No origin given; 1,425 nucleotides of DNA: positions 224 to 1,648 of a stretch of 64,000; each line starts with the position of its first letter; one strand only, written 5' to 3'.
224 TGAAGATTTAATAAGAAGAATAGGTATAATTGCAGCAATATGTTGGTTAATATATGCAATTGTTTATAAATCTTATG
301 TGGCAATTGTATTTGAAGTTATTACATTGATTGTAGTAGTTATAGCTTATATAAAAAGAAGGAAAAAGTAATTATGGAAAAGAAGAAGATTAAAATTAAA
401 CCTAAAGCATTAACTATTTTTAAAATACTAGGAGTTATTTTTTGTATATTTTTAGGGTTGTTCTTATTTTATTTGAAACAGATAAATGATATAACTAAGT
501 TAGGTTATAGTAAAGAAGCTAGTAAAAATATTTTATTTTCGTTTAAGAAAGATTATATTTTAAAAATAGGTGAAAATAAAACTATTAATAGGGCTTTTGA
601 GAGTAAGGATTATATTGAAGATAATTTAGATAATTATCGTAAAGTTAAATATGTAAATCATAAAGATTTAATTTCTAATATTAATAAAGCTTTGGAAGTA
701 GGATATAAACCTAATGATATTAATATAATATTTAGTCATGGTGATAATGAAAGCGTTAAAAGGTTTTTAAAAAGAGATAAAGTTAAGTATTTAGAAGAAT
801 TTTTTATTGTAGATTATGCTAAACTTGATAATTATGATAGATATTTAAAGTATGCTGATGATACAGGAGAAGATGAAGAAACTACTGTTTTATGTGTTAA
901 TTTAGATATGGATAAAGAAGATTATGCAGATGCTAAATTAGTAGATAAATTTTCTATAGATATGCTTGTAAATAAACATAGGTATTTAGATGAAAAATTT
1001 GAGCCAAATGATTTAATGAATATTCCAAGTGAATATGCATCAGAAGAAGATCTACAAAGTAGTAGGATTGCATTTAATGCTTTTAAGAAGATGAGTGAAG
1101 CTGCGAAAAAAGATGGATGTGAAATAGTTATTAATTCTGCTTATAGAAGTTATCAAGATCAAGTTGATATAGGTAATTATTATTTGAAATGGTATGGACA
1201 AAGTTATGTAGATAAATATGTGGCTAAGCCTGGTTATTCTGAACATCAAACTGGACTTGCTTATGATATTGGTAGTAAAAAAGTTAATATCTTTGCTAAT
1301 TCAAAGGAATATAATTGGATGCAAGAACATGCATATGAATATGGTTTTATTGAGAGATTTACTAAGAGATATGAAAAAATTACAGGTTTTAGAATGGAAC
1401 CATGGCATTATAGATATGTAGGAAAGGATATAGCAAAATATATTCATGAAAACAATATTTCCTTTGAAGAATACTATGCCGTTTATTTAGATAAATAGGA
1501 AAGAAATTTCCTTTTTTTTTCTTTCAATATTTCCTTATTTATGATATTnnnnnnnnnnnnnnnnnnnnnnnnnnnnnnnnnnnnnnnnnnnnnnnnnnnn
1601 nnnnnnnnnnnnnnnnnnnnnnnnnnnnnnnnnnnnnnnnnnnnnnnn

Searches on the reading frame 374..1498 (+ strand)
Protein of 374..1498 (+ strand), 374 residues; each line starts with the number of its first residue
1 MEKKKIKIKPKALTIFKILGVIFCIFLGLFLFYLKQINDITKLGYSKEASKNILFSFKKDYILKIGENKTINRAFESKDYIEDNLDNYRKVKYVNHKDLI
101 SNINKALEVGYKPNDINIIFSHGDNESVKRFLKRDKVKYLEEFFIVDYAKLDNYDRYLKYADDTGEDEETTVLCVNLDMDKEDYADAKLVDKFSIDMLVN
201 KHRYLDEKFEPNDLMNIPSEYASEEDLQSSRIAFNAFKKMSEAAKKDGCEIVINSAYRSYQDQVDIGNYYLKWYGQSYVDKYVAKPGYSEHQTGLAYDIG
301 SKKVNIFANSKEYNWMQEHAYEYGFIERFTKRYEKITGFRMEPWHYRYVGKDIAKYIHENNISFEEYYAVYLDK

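Call 15: search_protein_families(library=pfam, proteins=[window:374-1498:+], max_evalue=0.00001)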
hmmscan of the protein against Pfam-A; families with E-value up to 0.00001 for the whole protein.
window:374-1498:+ (374 aa): 1 family
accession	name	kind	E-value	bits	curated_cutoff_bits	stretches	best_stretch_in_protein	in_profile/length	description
PF02557.22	VanY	-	9.6e-36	122.9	25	1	231-351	6-132/132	D-alanyl-D-alanine carboxypeptidase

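Call 78: find_encoding_contigs(protein=window:374-1498:+, flank=10000, max_places=1)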
Protein window:374-1498:+ (374 aa): 6 contigs read that carry it; 1 place shown.
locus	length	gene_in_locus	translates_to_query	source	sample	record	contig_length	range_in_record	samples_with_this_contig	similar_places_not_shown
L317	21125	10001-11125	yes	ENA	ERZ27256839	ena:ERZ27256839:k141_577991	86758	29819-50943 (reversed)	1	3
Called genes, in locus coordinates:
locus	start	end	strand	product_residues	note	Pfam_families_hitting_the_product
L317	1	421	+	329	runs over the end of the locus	-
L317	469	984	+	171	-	-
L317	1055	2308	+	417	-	PF22694:CtpB_N-like, PF00595:PDZ, PF13180:PDZ_2, PF17820:PDZ_6, PF03572:Peptidase_S41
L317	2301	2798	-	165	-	PF04203:Sortase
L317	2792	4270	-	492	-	PF08341:TED, PF17802:SpaA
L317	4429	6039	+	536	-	PF01268:FTHFS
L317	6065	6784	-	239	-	-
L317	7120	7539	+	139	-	PF01957:NfeD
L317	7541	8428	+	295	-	PF01145:Band_7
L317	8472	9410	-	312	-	PF04055:Radical_SAM, PF16199:Radical_SAM_C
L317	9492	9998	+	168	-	PF10688:Imp-YgjV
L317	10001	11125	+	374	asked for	PF02557:VanY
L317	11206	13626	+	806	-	PF01055:Glyco_hydro_31_2nd, PF21365:Glyco_hydro_31_3rd, PF17137:DUF5110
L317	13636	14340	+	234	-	-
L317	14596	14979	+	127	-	-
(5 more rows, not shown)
